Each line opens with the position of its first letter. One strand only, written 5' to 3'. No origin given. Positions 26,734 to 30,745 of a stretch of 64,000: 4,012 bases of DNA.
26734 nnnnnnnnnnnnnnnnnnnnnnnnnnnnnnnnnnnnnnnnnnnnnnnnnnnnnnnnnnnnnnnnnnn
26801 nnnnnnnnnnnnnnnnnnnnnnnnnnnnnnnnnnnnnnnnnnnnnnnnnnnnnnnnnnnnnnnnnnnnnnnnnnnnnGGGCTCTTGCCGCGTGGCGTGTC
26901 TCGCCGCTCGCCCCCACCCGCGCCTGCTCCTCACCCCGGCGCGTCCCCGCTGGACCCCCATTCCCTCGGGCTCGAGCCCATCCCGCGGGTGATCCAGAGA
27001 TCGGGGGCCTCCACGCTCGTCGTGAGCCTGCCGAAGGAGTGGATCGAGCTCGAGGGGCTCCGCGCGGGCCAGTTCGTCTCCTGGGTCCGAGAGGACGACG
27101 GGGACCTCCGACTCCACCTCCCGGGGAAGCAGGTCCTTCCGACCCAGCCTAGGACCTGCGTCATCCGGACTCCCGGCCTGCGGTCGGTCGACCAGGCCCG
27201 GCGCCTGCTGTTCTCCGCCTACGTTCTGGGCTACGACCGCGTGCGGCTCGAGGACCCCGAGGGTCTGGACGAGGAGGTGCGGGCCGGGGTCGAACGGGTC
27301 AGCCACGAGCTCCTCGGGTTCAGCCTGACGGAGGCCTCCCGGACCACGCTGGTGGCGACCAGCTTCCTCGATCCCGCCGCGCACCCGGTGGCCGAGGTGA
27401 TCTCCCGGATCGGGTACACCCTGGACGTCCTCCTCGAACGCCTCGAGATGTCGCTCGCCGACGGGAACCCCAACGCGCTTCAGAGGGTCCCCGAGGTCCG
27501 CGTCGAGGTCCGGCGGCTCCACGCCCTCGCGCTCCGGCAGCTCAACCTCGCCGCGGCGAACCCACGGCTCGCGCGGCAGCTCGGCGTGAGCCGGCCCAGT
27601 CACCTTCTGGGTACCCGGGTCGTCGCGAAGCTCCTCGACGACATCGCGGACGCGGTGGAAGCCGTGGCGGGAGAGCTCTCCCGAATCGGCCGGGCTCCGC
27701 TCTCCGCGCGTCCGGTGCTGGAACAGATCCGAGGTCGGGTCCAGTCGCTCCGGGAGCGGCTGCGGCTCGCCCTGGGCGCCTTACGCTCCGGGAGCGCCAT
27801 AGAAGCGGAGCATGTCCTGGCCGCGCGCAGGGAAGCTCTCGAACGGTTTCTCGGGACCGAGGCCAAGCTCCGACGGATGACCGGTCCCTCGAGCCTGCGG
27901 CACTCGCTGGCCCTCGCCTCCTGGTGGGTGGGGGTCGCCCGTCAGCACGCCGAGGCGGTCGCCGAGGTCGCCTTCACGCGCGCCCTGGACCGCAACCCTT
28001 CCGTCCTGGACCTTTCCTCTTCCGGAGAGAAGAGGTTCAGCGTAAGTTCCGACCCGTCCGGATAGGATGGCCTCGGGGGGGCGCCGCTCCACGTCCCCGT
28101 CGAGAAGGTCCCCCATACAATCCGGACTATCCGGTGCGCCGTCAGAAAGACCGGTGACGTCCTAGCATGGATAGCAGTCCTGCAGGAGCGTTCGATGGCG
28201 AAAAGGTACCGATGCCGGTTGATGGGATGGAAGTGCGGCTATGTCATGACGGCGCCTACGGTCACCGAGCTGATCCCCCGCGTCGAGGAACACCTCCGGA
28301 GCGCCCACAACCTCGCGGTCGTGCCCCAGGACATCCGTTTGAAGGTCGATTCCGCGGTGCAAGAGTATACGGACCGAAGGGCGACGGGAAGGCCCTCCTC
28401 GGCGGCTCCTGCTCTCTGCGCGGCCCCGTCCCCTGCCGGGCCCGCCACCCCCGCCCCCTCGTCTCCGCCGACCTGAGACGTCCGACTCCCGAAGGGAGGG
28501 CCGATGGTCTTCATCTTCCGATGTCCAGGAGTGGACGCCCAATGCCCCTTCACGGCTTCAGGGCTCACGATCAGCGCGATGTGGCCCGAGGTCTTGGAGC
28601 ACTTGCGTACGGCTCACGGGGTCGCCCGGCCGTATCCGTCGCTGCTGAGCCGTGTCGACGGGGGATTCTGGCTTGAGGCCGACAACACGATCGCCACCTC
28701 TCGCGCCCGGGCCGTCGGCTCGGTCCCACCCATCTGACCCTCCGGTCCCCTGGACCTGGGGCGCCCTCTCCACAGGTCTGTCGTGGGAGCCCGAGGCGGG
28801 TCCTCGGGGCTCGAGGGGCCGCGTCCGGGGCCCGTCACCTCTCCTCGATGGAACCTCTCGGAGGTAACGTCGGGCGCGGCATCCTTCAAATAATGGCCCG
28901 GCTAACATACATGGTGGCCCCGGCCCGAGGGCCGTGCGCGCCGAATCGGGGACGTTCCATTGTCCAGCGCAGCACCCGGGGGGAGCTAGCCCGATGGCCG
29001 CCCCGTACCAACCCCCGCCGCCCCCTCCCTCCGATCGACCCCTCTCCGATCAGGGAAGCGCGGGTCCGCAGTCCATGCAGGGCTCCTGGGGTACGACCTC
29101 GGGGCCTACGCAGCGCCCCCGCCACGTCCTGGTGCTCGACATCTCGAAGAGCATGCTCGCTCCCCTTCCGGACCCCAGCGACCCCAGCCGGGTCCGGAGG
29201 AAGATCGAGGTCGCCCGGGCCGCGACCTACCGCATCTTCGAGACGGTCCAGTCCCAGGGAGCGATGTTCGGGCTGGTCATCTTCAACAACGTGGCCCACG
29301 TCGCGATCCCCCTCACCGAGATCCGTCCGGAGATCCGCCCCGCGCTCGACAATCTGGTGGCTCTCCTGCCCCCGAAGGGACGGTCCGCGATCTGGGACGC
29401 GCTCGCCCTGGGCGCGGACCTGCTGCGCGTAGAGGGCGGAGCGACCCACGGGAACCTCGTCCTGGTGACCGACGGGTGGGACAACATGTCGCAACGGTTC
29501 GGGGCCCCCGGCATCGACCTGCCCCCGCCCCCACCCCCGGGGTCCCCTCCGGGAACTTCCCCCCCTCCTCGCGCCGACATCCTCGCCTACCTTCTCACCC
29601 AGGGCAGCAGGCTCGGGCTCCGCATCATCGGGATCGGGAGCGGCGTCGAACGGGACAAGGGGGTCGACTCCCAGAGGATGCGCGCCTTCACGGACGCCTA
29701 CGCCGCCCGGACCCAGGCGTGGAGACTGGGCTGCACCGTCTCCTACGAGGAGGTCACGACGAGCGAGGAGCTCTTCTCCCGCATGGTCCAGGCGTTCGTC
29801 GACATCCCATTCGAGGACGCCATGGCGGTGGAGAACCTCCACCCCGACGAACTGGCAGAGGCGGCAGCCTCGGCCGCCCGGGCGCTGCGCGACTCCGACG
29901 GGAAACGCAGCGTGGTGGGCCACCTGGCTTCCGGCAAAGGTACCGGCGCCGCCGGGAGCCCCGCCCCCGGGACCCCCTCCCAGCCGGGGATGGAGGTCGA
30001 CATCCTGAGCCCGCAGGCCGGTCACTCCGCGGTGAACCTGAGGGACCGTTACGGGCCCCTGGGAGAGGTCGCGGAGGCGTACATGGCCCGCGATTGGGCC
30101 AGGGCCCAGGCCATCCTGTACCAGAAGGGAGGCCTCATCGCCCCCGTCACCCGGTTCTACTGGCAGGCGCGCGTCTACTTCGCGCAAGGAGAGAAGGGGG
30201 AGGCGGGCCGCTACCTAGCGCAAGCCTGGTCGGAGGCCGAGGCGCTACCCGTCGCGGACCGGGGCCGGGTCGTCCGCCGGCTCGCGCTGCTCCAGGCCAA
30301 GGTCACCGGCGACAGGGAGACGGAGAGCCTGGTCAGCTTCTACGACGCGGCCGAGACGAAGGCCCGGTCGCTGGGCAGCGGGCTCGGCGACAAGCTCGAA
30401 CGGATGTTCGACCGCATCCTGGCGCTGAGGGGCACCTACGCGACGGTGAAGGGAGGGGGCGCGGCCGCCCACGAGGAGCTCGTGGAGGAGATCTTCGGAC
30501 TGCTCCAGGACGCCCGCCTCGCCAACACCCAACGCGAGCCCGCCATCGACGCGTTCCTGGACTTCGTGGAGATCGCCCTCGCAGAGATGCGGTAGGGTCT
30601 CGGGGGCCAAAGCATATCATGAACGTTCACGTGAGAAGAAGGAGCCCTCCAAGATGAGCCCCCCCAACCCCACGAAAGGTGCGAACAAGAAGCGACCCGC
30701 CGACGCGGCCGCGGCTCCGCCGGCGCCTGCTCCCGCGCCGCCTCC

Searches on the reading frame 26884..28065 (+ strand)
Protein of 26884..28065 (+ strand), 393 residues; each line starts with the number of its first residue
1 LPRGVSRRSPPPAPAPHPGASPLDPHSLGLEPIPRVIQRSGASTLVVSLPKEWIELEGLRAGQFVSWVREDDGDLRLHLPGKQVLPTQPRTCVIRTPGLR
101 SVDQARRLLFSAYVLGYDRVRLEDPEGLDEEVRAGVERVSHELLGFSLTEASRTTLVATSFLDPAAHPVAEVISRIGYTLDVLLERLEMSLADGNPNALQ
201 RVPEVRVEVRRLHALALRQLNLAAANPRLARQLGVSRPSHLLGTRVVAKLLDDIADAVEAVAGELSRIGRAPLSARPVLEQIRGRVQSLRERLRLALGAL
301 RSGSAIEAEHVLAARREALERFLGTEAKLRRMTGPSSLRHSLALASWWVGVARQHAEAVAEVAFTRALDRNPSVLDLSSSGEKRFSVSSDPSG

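Call 3: search_protein_families(library=pfam, proteins=[window:26884-28065:+], max_evalue=1)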
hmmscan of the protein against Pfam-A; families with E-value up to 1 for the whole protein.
window:26884-28065:+ (393 aa): 2 families
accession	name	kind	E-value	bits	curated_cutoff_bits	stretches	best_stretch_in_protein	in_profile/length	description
PF04014.23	MazE_antitoxin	-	2.3e-06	27.9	24.7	1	39-77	2-40/48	Antidote-toxin recognition MazE, bacterial antitoxin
PF01895.24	PhoU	-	0.18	12.6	23.5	1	176-262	4-86/89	PhoU domain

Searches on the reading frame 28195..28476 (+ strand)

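Call 3: search_protein_families(library=pfam, proteins=[window:28195-28476:+], max_evalue=1)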
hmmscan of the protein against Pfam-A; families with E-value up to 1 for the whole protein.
window:28195-28476:+ (93 aa): 2 families
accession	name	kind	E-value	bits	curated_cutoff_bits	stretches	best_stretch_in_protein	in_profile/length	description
PF06348.16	DUF1059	-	2.1e-12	47.5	21.1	1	3-56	2-55/56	Protein of unknown function (DUF1059)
PF14907.12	NTP_transf_5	-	0.22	11.5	31.2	1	23-62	14-53/249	Uncharacterised nucleotidyltransferase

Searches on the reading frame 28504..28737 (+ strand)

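Call 3: search_protein_families(library=pfam, proteins=[window:28504-28737:+], max_evalue=1)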
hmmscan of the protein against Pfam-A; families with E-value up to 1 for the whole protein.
window:28504-28737:+ (77 aa): 1 family
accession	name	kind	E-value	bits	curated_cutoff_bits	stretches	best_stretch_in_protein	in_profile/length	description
PF06348.16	DUF1059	-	4.5e-05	24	21.1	1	5-51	4-50/56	Protein of unknown function (DUF1059)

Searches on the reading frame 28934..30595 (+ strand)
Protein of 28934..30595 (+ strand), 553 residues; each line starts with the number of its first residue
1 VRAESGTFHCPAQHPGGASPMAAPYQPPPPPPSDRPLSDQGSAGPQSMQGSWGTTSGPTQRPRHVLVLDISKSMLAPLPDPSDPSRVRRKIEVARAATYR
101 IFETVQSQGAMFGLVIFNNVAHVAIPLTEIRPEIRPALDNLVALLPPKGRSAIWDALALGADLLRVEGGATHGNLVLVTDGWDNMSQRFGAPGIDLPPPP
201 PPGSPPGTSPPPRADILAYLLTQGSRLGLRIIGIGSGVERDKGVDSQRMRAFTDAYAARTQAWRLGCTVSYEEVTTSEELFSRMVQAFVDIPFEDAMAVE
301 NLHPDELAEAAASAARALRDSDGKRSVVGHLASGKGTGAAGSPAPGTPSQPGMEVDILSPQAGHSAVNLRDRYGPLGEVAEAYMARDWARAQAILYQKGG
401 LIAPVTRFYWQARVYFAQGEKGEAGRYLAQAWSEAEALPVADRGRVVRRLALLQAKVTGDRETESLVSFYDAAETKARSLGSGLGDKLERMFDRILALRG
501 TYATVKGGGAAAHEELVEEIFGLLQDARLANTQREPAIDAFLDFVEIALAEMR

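Call 3: search_protein_families(library=pfam, proteins=[window:28934-30595:+], max_evalue=1)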
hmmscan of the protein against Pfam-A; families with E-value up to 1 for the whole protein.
window:28934-30595:+ (553 aa): 2 families
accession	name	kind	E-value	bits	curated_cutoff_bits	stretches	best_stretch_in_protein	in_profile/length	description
PF13519.12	VWA_2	-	3.8e-08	34.4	27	1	65-181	2-106/107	von Willebrand factor type A domain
PF00092.34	VWA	-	7.3e-05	23.5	23.8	1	65-185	3-117/174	von Willebrand factor type A domain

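Call 4: search_protein_families(library=ncbifam, proteins=[window:28934-30595:+], max_evalue=1)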
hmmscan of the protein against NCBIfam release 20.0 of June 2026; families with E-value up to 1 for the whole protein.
window:28934-30595:+ (553 aa): 4 families
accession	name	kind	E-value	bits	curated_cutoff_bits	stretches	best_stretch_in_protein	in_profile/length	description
NF010238.0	PRK13685.1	subfamily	0.00076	18.7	432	1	58-188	93-218/335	hypothetical protein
TIGR00868.1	hCaCC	subfamily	0.00088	17.2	900.85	1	88-185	321-418/863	calcium-activated chloride channel protein 1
NF002325.0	PRK01278.1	subfamily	0.048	12.3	372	0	89-147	309-367/395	acetylornithine transaminase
TIGR03436.1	acidobact_VWFA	subfamily_domain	0.2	11.1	81.25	1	87-183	79-193/324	VWA domain-containing protein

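Call 5: search_protein_families(library=padloc, proteins=[window:28934-30595:+], max_evalue=1)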
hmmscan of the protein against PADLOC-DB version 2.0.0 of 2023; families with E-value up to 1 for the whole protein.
window:28934-30595:+ (553 aa): 0 families

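Call 52: search_solved_structures(query=window:28997-30595:+, max_evalue=1, show_alignments=1)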
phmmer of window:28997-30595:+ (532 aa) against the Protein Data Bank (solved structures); distinct sequences matched with E-value up to 1: 16.
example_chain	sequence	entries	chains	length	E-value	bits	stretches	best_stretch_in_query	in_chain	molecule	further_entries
4rck_A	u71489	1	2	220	0.00027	23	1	44-162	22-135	Hypothetical membrane spanning protein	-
8fz4_A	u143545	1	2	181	0.038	15.9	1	85-160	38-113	Anthrax toxin receptor 2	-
1tzn_a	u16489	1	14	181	0.039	15.9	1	85-160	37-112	Anthrax toxin receptor 2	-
1sht_X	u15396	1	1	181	0.039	15.9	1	85-160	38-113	Anthrax toxin receptor 2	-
1shu_X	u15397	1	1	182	0.039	15.9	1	85-160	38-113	Anthrax toxin receptor 2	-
1t6b_Y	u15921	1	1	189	0.043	15.8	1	84-160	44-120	Anthrax toxin receptor 2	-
7n1o_A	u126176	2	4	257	0.079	14.9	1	85-160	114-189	Transcription factor ETV6,Isoform 4 of Anthrax toxin receptor 2 | Transcription factor ETV6,Anthrax toxin receptor 2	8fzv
9ykb_A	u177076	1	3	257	0.079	14.9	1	85-160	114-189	Transcription factor ETV6,Anthrax toxin receptor 2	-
8fzu_A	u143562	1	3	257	0.079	14.9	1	85-160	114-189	Transcription factor ETV6,Anthrax toxin receptor 2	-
8ft6_A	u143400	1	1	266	0.085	14.8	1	85-160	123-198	Transcription factor ETV6,Anthrax toxin receptor 2 chimera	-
8ft8_A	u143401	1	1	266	0.085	14.8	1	85-160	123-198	Transcription factor ETV6,Anthrax toxin receptor 2 chimera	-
9doc_A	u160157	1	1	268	0.087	14.7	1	85-160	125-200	Transcription factor ETV6,Capillary morphogenesis gene 2 protein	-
6pyo_A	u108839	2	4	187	0.094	14.6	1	74-164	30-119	cDNA FLJ56608, highly similar to Homo sapiens chloride channel, calcium activated, family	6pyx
9rt2_C1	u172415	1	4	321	0.12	14.2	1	85-160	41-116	Anthrax toxin receptor 2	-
9rt4_C1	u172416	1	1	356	0.14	14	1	85-160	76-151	Anthrax toxin receptor 2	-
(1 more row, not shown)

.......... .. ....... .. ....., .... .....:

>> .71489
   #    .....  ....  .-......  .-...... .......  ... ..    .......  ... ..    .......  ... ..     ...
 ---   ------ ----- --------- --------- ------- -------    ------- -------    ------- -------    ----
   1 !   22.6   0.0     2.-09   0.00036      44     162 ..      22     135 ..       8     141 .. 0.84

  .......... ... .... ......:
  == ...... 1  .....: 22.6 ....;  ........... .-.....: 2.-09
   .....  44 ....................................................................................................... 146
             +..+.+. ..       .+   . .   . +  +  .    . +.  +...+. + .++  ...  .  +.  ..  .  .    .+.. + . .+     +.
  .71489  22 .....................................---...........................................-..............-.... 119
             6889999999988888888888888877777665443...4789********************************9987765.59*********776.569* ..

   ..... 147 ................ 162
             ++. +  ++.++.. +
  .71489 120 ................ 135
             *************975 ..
